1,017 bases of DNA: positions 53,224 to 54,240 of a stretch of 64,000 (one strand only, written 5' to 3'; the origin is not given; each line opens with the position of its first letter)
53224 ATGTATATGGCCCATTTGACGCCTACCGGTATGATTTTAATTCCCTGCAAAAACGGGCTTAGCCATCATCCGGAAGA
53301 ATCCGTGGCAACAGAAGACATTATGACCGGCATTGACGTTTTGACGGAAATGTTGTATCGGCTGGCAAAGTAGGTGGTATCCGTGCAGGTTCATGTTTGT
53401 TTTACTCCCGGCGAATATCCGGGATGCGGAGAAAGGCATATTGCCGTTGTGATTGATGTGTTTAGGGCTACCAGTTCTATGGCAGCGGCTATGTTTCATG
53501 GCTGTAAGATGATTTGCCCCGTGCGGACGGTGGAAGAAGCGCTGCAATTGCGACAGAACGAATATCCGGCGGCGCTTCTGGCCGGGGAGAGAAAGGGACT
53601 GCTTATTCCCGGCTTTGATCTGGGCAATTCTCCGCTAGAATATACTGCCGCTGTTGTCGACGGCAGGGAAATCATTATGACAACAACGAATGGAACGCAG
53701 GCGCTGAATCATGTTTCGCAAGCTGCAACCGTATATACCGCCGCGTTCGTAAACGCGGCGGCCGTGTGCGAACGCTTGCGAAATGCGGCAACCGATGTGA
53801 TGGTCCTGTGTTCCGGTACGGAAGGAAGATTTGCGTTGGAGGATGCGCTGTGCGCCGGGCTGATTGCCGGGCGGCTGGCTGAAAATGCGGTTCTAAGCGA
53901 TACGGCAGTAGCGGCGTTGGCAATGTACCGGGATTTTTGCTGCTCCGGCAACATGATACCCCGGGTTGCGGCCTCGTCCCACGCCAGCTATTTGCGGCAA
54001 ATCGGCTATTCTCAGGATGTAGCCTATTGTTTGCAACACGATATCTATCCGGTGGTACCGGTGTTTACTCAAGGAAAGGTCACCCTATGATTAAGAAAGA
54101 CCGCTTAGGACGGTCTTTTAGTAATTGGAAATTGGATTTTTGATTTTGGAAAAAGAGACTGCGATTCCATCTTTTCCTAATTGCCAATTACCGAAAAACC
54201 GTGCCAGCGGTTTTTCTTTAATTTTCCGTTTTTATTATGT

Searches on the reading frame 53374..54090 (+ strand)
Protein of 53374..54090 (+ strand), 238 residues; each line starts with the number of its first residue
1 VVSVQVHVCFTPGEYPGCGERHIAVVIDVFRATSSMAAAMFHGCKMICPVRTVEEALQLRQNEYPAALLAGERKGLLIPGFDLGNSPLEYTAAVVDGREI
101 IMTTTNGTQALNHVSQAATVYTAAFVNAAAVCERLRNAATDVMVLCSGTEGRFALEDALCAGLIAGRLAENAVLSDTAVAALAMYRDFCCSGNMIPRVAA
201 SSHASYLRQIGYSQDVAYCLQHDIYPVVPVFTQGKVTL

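Call 3: search_protein_families(library=pfam, proteins=[window:53374-54090:+])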
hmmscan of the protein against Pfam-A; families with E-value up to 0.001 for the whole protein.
window:53374-54090:+ (238 aa): 1 family
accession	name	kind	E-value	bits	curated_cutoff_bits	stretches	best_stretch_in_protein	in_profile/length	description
PF04029.19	2-ph_phosp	-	3.4e-76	255.8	26.4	1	12-233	4-225/226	2-phosphosulpholactate phosphatase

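Call 4: search_protein_families(library=ncbifam, proteins=[window:53374-54090:+])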
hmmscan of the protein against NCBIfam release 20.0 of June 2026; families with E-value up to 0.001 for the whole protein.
window:53374-54090:+ (238 aa): 8 families
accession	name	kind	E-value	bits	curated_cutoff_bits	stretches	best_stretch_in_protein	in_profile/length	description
NF002054.0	PRK00886.1-3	equivalog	9.5e-64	215.1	330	1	23-236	21-235/241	2-phosphosulfolactate phosphatase family protein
NF002057.0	PRK00886.1-6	equivalog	1.1e-59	201.4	235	1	20-237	13-223/228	2-phosphosulfolactate phosphatase family protein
NF002055.0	PRK00886.1-4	equivalog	1.9e-56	191.3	345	1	22-237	20-234/236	2-phosphosulfolactate phosphatase family protein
NF002056.0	PRK00886.1-5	equivalog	1.4e-48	165.4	323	1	4-236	1-238/243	2-phosphosulfolactate phosphatase family protein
NF010700.0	PRK14100.1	equivalog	4.6e-44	150.4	332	1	23-234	18-227/237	2-phosphosulfolactate phosphatase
NF002053.0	PRK00886.1-2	equivalog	2.6e-43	148.1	319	1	7-232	4-235/243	2-phosphosulfolactate phosphatase family protein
NF002052.0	PRK00886.1-1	equivalog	8.1e-43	146.7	440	1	24-235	22-233/239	2-phosphosulfolactate phosphatase family protein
TIGR00298.1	TIGR00298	equivalog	2.1e-40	138.9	175.05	1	23-236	1-213/216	2-phosphosulfolactate phosphatase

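Call 9: find_encoding_contigs(protein=window:53374-54090:+, flank=10000, max_places=6)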
Protein window:53374-54090:+ (238 aa): no gene with exactly this product is on record in the collection.

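Call 10: find_homologous_proteins(query=window:53374-54090:+, max_evalue=1e-10)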
Query window:53374-54090:+ (238 aa): 2170 proteins with E <= 1e-10 among 6109 candidates; the best 120 are listed.
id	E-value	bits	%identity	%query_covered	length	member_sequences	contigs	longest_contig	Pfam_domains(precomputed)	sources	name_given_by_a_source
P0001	2.4e-151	519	100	99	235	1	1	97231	PF04029.20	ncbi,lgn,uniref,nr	ncbi:2-phosphosulpholactate phosphatase [Lucifera butyrica]|uniref:Probable 2-phosphosulfolactate ph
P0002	8.9e-79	282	56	99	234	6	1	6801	PF04029.20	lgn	-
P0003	1.5e-78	281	56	98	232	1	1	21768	PF04029.20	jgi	jgi:2-phosphosulfolactate phosphatase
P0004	4.1e-77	277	55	99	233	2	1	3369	PF04029.20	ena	-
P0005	7.5e-77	276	56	99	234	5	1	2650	PF04029.20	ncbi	ncbi:MAG TPA: 2-phosphosulfolactate phosphatase [Negativicutes bacterium]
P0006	2.5e-76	274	57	98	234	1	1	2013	PF04029.20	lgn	-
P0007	8.1e-76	272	59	98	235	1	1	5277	PF04029.20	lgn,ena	-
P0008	2.2e-75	271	55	99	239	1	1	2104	PF04029.20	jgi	-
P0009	2.3e-75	271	56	98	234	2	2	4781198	PF04029.20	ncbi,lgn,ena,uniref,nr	ncbi:MAG TPA: 2-phosphosulfolactate phosphatase [Methylomusa anaerophila]|uniref:Probable 2-phosphos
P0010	4.3e-75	270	56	98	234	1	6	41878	PF04029.20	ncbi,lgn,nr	ncbi:MAG: 2-phosphosulfolactate phosphatase [Negativicutes bacterium]|nr:2-phosphosulfolactate phosp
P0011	4.4e-75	270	57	98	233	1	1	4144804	PF04029.20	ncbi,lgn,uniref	ncbi:putative 2-phosphosulfolactate phosphatase [Sporomusa carbonis]|uniref:2-phosphosulfolactate ph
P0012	1.3e-74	268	56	98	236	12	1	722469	PF04029.20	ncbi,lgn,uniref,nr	ncbi:2-phosphosulfolactate phosphatase [Sporomusa sp. GT1]|uniref:2-phosphosulfolactate phosphatase 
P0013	2.1e-74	268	54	98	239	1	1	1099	PF04029.20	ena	-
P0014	6.5e-74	266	54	98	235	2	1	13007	PF04029.20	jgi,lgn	-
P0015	8.0e-74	266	52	98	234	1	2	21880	PF04029.20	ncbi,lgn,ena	-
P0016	1.0e-73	266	55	97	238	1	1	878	PF04029.20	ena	-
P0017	1.1e-73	265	56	99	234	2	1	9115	PF04029.20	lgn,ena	-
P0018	1.3e-73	265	54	99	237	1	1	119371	PF04029.20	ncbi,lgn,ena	-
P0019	1.8e-73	265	56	98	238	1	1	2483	PF04029.20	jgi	jgi:2-phosphosulfolactate phosphatase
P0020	3.2e-73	264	56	99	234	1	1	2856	PF04029.20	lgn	-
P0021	4.8e-73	263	53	97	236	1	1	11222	PF04029.20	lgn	-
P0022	7.2e-73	263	54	98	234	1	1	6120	PF04029.20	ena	-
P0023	7.7e-73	263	55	99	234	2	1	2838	PF04029.20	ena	-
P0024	8.2e-73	263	52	99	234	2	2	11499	PF04029.20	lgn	-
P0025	8.8e-73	263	55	99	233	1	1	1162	PF04029.20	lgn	-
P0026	1.3e-72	262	55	98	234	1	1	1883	PF04029.20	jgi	jgi:2-phosphosulfolactate phosphatase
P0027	1.4e-72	262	54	97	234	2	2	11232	PF04029.20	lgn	-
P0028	1.5e-72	262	56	98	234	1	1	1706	PF04029.20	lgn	-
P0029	2.2e-72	261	58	98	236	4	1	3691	PF04029.20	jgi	jgi:2-phosphosulfolactate phosphatase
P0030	2.8e-72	261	55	99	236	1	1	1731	PF04029.20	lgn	-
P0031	4.1e-72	260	53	99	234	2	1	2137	PF04029.20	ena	-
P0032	4.9e-72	260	53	99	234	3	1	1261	PF04029.20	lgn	-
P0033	5.3e-72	260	53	99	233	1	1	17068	PF04029.20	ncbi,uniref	ncbi:2-phosphosulfolactate phosphatase [Dendrosporobacter sp. 1207_IL3150]|uniref:2-phosphosulfolact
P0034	6.5e-72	260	57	98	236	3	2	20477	PF04029.20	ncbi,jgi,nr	ncbi:MAG: comB [Anaerosporomusa subterranea]|jgi:2-phosphosulfolactate phosphatase|nr:comB [Anaerosp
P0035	6.9e-72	260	54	97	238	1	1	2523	PF04029.20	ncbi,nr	ncbi:MAG TPA: 2-phosphosulfolactate phosphatase [Negativicutes bacterium]|nr:2-phosphosulfolactate p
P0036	7.7e-72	259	55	97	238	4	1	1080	PF04029.20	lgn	-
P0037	1.1e-71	259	53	98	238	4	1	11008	PF04029.20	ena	-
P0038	1.6e-71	258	55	100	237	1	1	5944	PF04029.20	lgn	-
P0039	5.2e-71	257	55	96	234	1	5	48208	PF04029.20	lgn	-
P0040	6.5e-71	256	53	98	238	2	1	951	PF04029.20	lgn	-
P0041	7.0e-71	256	53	97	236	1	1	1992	PF04029.20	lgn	-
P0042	9.3e-71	256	53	99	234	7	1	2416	PF04029.20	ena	-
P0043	1.3e-70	255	57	89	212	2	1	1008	PF04029.20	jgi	-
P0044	1.3e-70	255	58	92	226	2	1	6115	PF04029.20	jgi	-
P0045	2.2e-70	255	54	97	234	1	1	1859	PF04029.20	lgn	-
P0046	3.3e-70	254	56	99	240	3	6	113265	PF04029.20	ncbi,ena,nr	ncbi:MAG: 2-phosphosulfolactate phosphatase [Sporomusaceae bacterium]|nr:2-phosphosulfolactate phosp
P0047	6.4e-70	253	53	97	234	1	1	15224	PF04029.20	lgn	-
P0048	9.6e-70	253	53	97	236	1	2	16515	PF04029.20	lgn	-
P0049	4.8e-69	250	53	98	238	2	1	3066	PF04029.20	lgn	-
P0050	4.9e-69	250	53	98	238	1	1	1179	PF04029.20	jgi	jgi:2-phosphosulfolactate phosphatase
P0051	5.5e-69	250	52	98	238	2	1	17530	PF04029.20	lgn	-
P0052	6.4e-69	250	53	97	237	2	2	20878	PF04029.20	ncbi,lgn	-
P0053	1.7e-68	248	53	99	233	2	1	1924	PF04029.20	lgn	-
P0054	2.3e-68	248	52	99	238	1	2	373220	PF04029.20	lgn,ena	-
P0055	2.4e-68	248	52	98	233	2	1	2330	PF04029.20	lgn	-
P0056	2.6e-68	248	53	98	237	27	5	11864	PF04029.20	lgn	-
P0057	2.7e-68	248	53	98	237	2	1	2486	PF04029.20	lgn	-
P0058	2.8e-68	248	51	98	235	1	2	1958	PF04029.20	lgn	-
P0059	3.8e-68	247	53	97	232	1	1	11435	PF04029.20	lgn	-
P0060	6.5e-68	247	55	99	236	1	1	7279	PF04029.20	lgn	-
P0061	7.5e-68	246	53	98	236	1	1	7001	PF04029.20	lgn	-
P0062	8.9e-68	246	52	97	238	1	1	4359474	PF04029.20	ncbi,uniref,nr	ncbi:2-phosphosulfolactate phosphatase [Anaeroselena agilis]|uniref:Probable 2-phosphosulfolactate p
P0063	9.6e-68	246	54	99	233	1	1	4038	PF04029.20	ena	-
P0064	2.3e-67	245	51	98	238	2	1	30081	PF04029.20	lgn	-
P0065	5.3e-67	244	52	98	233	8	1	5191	PF04029.20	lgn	-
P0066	7.2e-67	243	52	98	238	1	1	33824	PF04029.20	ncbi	-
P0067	1.4e-66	242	52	98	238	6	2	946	PF04029.20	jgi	-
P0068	1.5e-66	242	52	98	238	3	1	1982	PF04029.20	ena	-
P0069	2.2e-66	242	52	98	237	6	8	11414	PF04029.20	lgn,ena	-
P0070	3.0e-66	241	51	98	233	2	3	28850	PF04029.20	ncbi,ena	-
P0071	3.1e-66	241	52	97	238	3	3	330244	PF04029.20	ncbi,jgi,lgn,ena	-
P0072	4.6e-66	241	53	99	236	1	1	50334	PF04029.20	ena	-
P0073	5.1e-66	240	52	98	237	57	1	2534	PF04029.20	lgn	-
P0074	1.2e-65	239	52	98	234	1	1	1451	PF04029.20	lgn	-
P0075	1.6e-65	239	55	99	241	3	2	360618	PF04029.20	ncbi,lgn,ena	-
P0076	1.8e-65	239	51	98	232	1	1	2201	PF04029.20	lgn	-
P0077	2.2e-65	238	51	99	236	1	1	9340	PF04029.20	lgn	-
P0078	2.2e-65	238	51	98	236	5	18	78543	PF04029.20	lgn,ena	-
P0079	2.9e-65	238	54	97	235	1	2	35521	PF04029.20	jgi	jgi:2-phosphosulfolactate phosphatase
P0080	4.3e-65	237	52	98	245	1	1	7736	PF04029.20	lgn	-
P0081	1.7e-64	235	51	100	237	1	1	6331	PF04029.20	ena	-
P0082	2.5e-64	235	52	97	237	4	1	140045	PF04029.20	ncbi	-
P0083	4.6e-64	234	48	98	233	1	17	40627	PF04029.20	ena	-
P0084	7.0e-64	233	52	98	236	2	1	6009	PF04029.20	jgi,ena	-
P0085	1.1e-63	233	52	99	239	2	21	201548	PF04029.20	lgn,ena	-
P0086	3.4e-63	231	50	98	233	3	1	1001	PF04029.20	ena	-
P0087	9.7e-63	230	51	99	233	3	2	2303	PF04029.20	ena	-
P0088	1.5e-62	229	49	99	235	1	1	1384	PF04029.20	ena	-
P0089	3.3e-62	228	52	99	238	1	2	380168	PF04029.20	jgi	jgi:2-phosphosulfolactate phosphatase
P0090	1.8e-58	216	53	85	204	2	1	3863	PF04029.20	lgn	-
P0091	1.3e-52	197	46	99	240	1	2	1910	PF04029.20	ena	-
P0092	1.0e-51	194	43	99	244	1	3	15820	PF04029.20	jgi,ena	-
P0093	5.1e-51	191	45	98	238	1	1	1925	PF04029.20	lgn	-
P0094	1.9e-50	189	44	98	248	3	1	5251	PF04029.20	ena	-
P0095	2.5e-50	189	45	99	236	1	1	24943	PF04029.20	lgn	-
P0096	3.2e-50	189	43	99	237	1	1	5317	PF04029.20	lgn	-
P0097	3.6e-50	189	45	98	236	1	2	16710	PF04029.20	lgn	-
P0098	9.6e-50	187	41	98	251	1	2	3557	PF04029.20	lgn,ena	-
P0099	2.1e-49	186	44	98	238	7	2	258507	PF04029.20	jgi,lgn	-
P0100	3.0e-49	186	44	90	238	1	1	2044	PF04029.20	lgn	-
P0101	1.1e-48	184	42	99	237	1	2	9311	PF04029.20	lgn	-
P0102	1.3e-48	184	45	91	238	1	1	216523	PF04029.20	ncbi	-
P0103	1.5e-48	183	43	98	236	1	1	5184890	PF04029.20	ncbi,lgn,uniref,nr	ncbi:2-phosphosulfolactate phosphatase [Sporomusa termitida]|uniref:Probable 2-phosphosulfolactate p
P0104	6.0e-48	181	46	90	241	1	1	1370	PF04029.20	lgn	-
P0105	6.6e-48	181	43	91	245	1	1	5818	PF04029.20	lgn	-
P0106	7.3e-48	181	42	98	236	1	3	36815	PF04029.20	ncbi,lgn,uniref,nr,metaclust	ncbi:2-phosphosulfolactate phosphatase [Acetonema longum]|uniref:Probable 2-phosphosulfolactate phos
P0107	7.8e-48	181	39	100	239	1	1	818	PF04029.20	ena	-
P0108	8.8e-48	181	42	99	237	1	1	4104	PF04029.20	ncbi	-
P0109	9.7e-48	181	43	90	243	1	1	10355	PF04029.20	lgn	-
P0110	1.3e-47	180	43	99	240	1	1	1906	PF04029.20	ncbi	-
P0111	2.9e-47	179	43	98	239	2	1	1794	PF04029.20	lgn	-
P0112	3.3e-47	179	42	90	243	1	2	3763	PF04029.20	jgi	jgi:2-phosphosulfolactate phosphatase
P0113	3.4e-47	179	43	99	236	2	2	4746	PF04029.20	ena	-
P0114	4.2e-47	179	41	90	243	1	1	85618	PF04029.20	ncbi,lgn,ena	-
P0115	4.5e-47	178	43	90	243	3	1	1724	PF04029.20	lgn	-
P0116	5.6e-47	178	43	97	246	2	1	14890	PF04029.20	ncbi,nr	ncbi:MAG: 2-phosphosulfolactate phosphatase [Firmicutes bacterium]|nr:2-phosphosulfolactate phosphat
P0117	5.9e-47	178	40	97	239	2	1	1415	PF04029.20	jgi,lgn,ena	-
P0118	6.0e-47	178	45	94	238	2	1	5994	PF04029.20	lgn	-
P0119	8.7e-47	178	42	98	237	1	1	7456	PF04029.20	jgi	jgi:2-phosphosulfolactate phosphatase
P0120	1.5e-46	177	41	98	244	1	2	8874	PF04029.20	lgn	-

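Call 12: find_encoding_contigs(protein=P0001, flank=10000, max_places=3)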
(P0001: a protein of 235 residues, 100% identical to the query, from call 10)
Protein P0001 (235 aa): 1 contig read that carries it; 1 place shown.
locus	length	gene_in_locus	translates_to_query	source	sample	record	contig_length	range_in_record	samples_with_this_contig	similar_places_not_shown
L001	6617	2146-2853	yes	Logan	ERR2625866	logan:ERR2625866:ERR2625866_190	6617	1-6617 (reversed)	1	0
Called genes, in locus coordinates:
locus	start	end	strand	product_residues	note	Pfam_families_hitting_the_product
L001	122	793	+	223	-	PF03460:NIR_SIR_ferr, PF01077:NIR_SIR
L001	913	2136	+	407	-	PF01546:Peptidase_M20, PF07687:M20_dimer (weak)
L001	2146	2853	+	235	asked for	PF04029:2-ph_phosp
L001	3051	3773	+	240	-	PF06725:3D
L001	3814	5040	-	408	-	PF01411:tRNA-synt_2c, PF07973:tRNA_SAD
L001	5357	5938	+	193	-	PF01471:PG_binding_1, PF06725:3D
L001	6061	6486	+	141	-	PF13622:4HBT_3 (weak), PF03061:4HBT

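Call 13: find_related_loci(query=A1, collection=genome_contigs, flank=10000)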
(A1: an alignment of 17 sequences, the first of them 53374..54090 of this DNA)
Query A1 (238 aa) in genome_contigs; peptide patterns used: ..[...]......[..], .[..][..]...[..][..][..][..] (x = any residue, [..] = any of these).
600 stretches matched a pattern (row limit reached: there are more); 597 encode a relative of the query (tblastn E <= 1e-3); the best 80 are kept; 80 distinct loci.
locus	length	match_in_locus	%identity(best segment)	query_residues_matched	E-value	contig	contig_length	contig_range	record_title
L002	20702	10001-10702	53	2-237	2e-74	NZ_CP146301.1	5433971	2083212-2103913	Sporomusa ovata DSM 2662 chromosome, complete genome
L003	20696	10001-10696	54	4-237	3e-72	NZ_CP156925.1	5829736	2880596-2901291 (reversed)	Sporomusa rhizae strain DSM 16652 chromosome, complete genome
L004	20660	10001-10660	41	20-236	7e-53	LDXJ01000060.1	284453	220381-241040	Peptococcaceae bacterium CEB3 CEB3_contig000060, whole genome shotgun sequence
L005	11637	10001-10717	40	3-236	3e-50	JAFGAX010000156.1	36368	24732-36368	MAG: bacterium isolate Zod_maxbin.0504 k87_4625173, whole genome shotgun sequence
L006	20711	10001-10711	41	3-236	5e-50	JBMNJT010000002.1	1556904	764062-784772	MAG: Bacillota bacterium isolate SBF912LR0HQ0142 contig_24999, whole genome shotgun sequence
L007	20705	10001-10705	44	4-236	8e-50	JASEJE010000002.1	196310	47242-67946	MAG: Bacillota bacterium isolate Yes71-24 NODE_2_length_196310_cov_66.280394, whole genome shotgun sequence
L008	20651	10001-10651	41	23-236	5e-50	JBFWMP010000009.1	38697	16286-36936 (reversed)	MAG: Clostridia bacterium isolate CA_2019_NHSR_92 NODE_2473_length_38697_cov_8.268032_NHSR, whole genome shotgun sequenc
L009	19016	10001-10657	40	20-236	9e-50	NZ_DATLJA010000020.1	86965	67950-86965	MAG: Desulfitobacterium sp. isolate SMAG_U13683 k141_53686, whole genome shotgun sequence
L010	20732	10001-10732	36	2-238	4e-49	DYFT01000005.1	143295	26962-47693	MAG TPA_asm: Ignavibacterium album isolate BE2011_53_18 Afr_mines_BE2011_30_length_143295_cov_7_371272, whole genome sho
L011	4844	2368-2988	42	25-229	6e-49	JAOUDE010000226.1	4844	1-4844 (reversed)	MAG: Ignavibacteria bacterium isolate 4_1_Jan_SF_Bin14 4_1_Jan_SF_Bin14_scaffold_9259_c1, whole genome shotgun sequence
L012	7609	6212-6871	39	20-236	3e-49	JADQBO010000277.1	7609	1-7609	MAG: Desulfosporosinus sp. isolate Soudan_1 NODE_2473_length_7609_cov_5.583929, whole genome shotgun sequence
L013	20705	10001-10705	37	4-238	8e-49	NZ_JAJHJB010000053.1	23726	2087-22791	Pelosinus baikalensis strain Bkl1 NODE_53_length_23726_cov_69.165308, whole genome shotgun sequence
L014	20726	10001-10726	36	1-238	3e-48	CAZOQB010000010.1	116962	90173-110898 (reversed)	MAG TPA_asm: uncultured Ignavibacteriaceae bacterium isolate binchicken_co191_10 genome assembly, contig: NODE_189_lengt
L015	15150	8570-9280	42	3-238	2e-48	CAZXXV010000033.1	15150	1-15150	MAG TPA_asm: uncultured bacterium isolate binchicken_co376_252 genome assembly, contig: NODE_4085_length_15150_cov_7.199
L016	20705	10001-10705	43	4-236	6e-48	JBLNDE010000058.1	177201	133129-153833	MAG: Bacillota bacterium isolate MAG107 PRJNA950955_bin16_renamed_57, whole genome shotgun sequence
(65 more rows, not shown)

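Call 15: find_encoding_contigs(protein=P0009, flank=8000, max_places=1)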
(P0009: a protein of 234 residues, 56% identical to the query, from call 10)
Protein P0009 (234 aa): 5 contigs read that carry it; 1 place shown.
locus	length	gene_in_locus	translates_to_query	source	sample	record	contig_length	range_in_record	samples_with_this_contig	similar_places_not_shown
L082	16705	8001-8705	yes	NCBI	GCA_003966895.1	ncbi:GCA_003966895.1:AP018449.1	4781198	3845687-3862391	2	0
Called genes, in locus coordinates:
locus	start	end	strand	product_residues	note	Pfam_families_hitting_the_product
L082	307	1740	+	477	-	PF03951:Gln-synt_N, PF00120:Gln-synt_C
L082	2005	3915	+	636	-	PF00120:Gln-synt_C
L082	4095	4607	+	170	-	PF02915:Rubrerythrin (weak)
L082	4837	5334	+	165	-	PF13384:HTH_23, PF06056:Terminase_5, PF13518:HTH_28 (weak), PF13551:HTH_29, PF13565:HTH_32, PF13592:HTH_33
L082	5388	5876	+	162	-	PF13358:DDE_3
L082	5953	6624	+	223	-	PF03460:NIR_SIR_ferr, PF01077:NIR_SIR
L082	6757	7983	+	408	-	PF04389:Peptidase_M28, PF01546:Peptidase_M20, PF07687:M20_dimer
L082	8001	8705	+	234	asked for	PF04029:2-ph_phosp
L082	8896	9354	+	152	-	-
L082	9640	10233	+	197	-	PF01471:PG_binding_1, PF06725:3D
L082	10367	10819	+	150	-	PF04657:DMT_YdcZ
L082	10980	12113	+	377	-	PF02771:Acyl-CoA_dh_N, PF02770:Acyl-CoA_dh_M, PF00441:Acyl-CoA_dh_1, PF22924:ACOX_C_alpha1 (faint), PF08028:Acyl-CoA_dh_2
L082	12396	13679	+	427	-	PF00657:Lipase_GDSL, PF13472:Lipase_GDSL_2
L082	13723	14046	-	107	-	PF09350:DJC28_CD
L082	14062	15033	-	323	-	PF00892:EamA, PF16913:PUNUT, PF00892:EamA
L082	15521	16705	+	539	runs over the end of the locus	PF00009:GTP_EFTU, PF01926:MMR_HSR1 (weak), PF22042:EF-G_D2, PF03144:GTP_EFTU_D2, PF16658:RF3_C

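Call 16: find_encoding_contigs(protein=P0062, flank=8000, max_places=1)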
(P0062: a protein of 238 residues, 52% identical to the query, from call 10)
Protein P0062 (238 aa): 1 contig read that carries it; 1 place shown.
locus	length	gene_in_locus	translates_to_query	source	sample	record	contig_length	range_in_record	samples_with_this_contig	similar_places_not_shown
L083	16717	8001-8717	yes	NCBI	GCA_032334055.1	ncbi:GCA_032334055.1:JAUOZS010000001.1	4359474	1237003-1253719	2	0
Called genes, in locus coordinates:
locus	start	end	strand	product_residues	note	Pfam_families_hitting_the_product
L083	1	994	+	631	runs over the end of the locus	PF00120:Gln-synt_C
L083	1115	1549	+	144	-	PF13404:HTH_AsnC-type, PF13412:HTH_24, PF01037:AsnC_trans_reg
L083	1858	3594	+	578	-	PF00664:ABC_membrane, PF00005:ABC_tran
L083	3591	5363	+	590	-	PF00664:ABC_membrane, PF00005:ABC_tran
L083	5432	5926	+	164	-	PF02915:Rubrerythrin (weak)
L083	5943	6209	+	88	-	PF00462:Glutaredoxin, PF13417:GST_N_3, PF13409:GST_N_2 (weak)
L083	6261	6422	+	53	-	-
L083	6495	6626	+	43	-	-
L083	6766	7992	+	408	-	PF04389:Peptidase_M28 (weak), PF01546:Peptidase_M20, PF07687:M20_dimer (faint)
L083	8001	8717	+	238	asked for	PF04029:2-ph_phosp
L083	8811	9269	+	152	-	-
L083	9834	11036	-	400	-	PF01411:tRNA-synt_2c, PF07973:tRNA_SAD, PF02272:DHHA1 (weak)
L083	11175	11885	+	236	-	PF03734:YkuD, PF01471:PG_binding_1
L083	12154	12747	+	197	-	PF01471:PG_binding_1, PF09374:PG_binding_3 (faint), PF06725:3D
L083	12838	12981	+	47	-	-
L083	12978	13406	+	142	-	PF14539:DUF4442, PF13622:4HBT_3 (faint), PF03061:4HBT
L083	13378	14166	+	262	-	PF12146:Hydrolase_4 (faint), PF12697:Abhydrolase_6 (weak), PF20408:Abhydrolase_11 (faint), PF00326:Peptidase_S9 (faint)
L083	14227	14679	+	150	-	PF04657:DMT_YdcZ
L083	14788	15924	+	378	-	PF02771:Acyl-CoA_dh_N, PF02770:Acyl-CoA_dh_M, PF00441:Acyl-CoA_dh_1, PF08028:Acyl-CoA_dh_2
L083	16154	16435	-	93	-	-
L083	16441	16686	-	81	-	-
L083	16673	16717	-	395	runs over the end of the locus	PF14659:Phage_int_SAM_3, PF22022:Phage_int_M, PF00589:Phage_integrase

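Call 17: find_encoding_contigs(protein=P0103, flank=8000, max_places=1)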
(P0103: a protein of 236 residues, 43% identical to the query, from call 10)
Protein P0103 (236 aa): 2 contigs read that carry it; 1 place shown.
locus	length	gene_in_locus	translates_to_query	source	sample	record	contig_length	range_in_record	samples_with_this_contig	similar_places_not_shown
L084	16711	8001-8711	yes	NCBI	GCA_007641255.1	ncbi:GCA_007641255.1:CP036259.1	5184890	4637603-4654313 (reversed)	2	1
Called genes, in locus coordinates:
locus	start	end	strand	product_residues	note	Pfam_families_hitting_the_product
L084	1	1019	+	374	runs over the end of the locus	PF04015:DUF362, PF13187:Fer4_9 (faint), PF25160:LdpA_Fe-S-bd (faint), PF00037:Fer4 (faint), PF12797:Fer4_2 (faint), PF12837:Fer4_6 (faint), PF12838:Fer4_7, PF14697:Fer4_21 (weak), +2 more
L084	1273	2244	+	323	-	PF01510:Amidase_2 (weak)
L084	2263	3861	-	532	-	PF01645:Glu_synthase, PF00478:IMPDH (faint), PF01070:FMN_dh (weak)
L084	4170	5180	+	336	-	PF04245:NA37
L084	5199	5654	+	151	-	PF00583:Acetyltransf_1, PF13673:Acetyltransf_10, PF13508:Acetyltransf_7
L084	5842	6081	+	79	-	PF00403:HMA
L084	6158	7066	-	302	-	PF00126:HTH_1, PF03466:LysR_substrate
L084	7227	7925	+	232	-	-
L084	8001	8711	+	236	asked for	PF04029:2-ph_phosp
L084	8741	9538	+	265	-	PF12724:Flavodoxin_5 (weak), PF13484:Fer4_16 (faint), PF14697:Fer4_21 (faint), PF12838:Fer4_7 (faint), PF00037:Fer4 (faint), PF13187:Fer4_9 (weak)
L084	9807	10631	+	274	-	PF01113:DapB_N, PF05173:DapB_C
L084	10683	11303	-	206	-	PF00392:GntR, PF02080:TrkA_C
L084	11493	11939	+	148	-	PF02639:DUF188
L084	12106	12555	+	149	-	PF00383:dCMP_cyt_deam_1, PF14437:MafB19-deam, PF14439:Bd3614-deam (weak)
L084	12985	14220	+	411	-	-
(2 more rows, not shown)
